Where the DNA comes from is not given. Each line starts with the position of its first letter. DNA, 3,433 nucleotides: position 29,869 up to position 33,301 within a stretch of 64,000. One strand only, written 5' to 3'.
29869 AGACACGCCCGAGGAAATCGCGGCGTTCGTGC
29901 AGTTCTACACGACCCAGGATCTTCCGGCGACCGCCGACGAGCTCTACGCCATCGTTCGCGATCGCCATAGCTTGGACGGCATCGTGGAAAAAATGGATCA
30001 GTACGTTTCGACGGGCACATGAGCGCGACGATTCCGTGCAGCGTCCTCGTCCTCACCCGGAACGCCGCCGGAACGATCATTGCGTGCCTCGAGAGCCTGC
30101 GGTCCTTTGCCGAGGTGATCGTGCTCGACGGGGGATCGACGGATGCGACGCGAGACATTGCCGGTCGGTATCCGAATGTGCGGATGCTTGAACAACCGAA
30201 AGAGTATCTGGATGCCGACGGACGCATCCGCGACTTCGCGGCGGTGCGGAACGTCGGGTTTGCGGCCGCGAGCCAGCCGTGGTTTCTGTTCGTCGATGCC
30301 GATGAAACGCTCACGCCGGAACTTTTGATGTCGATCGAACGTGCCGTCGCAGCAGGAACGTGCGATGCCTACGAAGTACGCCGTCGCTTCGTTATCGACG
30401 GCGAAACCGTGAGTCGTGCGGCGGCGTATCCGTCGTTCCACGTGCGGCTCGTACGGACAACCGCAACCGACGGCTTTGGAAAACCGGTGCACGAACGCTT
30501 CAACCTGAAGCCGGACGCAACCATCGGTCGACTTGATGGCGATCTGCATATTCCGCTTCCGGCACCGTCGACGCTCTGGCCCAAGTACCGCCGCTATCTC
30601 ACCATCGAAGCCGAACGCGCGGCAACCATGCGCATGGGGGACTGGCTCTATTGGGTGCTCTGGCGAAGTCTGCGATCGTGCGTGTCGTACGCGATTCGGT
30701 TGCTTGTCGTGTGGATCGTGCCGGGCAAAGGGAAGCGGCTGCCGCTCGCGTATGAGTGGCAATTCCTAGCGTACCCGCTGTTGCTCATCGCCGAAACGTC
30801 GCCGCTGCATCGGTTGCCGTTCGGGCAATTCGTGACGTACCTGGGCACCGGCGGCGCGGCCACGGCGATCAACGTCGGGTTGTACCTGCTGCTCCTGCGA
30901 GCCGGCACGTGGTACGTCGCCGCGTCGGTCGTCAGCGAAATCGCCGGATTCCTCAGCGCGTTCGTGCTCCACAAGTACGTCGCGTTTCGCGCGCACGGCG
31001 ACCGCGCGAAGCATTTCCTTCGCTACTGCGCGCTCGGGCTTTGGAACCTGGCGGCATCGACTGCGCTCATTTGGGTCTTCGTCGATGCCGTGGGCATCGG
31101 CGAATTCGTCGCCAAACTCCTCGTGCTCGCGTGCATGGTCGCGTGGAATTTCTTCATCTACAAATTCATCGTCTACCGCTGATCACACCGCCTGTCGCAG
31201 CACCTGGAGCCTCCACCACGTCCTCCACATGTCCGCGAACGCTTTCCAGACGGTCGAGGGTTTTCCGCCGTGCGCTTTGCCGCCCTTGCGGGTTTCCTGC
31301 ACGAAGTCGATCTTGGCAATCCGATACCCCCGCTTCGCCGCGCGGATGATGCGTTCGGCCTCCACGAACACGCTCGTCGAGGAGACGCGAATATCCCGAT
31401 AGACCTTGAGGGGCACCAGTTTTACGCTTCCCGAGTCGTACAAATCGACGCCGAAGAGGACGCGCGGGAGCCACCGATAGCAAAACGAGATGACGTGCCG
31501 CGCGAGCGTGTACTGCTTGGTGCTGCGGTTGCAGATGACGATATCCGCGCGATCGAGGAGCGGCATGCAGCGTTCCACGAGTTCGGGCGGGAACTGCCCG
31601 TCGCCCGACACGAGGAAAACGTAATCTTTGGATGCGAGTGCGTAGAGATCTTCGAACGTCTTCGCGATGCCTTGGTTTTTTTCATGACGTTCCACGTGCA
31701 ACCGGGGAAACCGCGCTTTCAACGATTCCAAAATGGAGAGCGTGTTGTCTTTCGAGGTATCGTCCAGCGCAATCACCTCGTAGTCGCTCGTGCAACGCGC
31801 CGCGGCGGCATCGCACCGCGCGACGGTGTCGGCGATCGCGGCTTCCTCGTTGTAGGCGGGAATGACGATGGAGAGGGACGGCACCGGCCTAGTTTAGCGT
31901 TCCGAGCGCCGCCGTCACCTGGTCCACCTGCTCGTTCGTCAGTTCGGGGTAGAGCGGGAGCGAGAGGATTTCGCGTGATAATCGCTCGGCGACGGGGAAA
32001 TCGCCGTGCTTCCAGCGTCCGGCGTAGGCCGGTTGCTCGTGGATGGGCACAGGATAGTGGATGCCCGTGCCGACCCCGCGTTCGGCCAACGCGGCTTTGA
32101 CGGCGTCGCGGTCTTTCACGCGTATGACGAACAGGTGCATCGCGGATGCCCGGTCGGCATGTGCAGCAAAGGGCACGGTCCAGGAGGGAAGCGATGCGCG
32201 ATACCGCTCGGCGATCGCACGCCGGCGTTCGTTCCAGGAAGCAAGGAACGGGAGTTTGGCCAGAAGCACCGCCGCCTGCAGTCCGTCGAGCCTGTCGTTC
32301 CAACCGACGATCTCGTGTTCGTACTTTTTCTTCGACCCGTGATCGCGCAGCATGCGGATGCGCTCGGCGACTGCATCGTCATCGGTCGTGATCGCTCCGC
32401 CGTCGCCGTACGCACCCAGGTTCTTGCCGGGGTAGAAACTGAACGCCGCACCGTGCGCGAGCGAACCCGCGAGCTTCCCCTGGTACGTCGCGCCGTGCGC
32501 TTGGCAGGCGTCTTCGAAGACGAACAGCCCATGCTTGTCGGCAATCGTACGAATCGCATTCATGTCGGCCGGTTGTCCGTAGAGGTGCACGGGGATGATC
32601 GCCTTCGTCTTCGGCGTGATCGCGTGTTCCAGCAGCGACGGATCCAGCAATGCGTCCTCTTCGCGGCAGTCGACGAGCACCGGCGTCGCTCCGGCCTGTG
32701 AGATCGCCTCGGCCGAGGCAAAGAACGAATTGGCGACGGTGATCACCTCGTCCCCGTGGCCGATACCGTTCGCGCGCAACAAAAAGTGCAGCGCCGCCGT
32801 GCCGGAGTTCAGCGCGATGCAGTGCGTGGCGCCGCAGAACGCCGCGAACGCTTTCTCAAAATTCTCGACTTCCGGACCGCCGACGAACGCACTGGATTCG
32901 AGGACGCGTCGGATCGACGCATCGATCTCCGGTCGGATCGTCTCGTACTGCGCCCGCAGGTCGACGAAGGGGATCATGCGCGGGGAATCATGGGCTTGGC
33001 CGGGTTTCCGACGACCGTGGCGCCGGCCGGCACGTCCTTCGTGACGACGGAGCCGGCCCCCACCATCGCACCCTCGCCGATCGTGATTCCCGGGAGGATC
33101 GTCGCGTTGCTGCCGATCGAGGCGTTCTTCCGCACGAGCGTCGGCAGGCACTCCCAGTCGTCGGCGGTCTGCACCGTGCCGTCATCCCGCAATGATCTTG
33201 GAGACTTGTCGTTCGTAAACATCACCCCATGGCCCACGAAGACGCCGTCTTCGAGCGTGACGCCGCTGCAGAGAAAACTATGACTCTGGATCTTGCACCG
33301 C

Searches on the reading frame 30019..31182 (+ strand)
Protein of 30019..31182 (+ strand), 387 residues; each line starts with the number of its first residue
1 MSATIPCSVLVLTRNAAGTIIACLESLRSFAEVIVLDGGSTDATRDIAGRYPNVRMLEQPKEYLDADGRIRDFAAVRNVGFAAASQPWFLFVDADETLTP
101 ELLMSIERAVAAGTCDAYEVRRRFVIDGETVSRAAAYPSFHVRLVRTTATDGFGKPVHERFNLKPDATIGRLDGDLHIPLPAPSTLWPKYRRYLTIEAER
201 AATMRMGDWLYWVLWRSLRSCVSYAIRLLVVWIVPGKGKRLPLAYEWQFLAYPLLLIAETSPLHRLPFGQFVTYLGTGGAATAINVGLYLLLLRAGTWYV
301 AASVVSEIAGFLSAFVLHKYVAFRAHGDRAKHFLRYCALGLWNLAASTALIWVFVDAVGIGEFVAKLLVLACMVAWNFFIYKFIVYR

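Call 34: search_protein_families(library=pfam, proteins=[window:30019-31182:+], max_evalue=0.0001)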
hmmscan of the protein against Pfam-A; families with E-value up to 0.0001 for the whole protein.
window:30019-31182:+ (387 aa): 3 families
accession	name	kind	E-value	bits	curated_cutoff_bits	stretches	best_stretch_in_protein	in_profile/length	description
PF04138.20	GtrA_DPMS_TM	-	1.4e-18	67.6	26.1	1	274-385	2-116/117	GtrA/DPMS, transmembrane domain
PF00535.33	Glycos_transf_2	-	2.6e-16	60.4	23.3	1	8-130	1-123/168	Glycosyl transferase family 2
PF13704.12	Glyco_tranf_2_4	-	4.4e-07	30.8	27.5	1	15-99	2-85/98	Glycosyl transferase family 2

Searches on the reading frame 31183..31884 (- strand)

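Call 96: search_protein_families(library=pfam, proteins=[window:31183-31884:-], max_evalue=0.01)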
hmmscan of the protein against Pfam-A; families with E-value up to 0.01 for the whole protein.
window:31183-31884:- (233 aa): 3 families
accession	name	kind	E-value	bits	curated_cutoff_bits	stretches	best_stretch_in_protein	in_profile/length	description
PF00535.33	Glycos_transf_2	-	1.4e-24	87.4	23.3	1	5-124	1-119/168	Glycosyl transferase family 2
PF13641.12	Glyco_tranf_2_3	-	6.9e-08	33.2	27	1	2-124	1-127/230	Glycosyltransferase like family 2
PF10111.15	Glyco_tranf_2_2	-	0.0063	16.5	27.3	1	5-105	1-101/276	Glycosyltransferase like family 2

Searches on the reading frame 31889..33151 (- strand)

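Call 34: search_protein_families(library=pfam, proteins=[window:31889-33151:-], max_evalue=0.0001)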
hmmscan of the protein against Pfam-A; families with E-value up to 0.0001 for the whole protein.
window:31889-33151:- (420 aa): 4 families
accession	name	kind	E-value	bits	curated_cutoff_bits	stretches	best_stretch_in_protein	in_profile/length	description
PF01041.23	DegT_DnrJ_EryC1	-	1.3e-126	423.1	19.8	1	72-416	3-359/360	DegT/DnrJ/EryC1/StrS aminotransferase family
PF01053.26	Cys_Met_Meta_PP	-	2.3e-08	33.4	27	1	91-224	50-183/381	Cys/Met metabolism PLP-dependent enzyme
PF01212.27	Beta_elim_lyase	-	1.5e-06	28.2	27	1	88-274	27-229/288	Beta-eliminating lyase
PF00155.27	Aminotran_1_2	-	4.4e-06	26.5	19.7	1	95-271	44-247/361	Aminotransferase class I and II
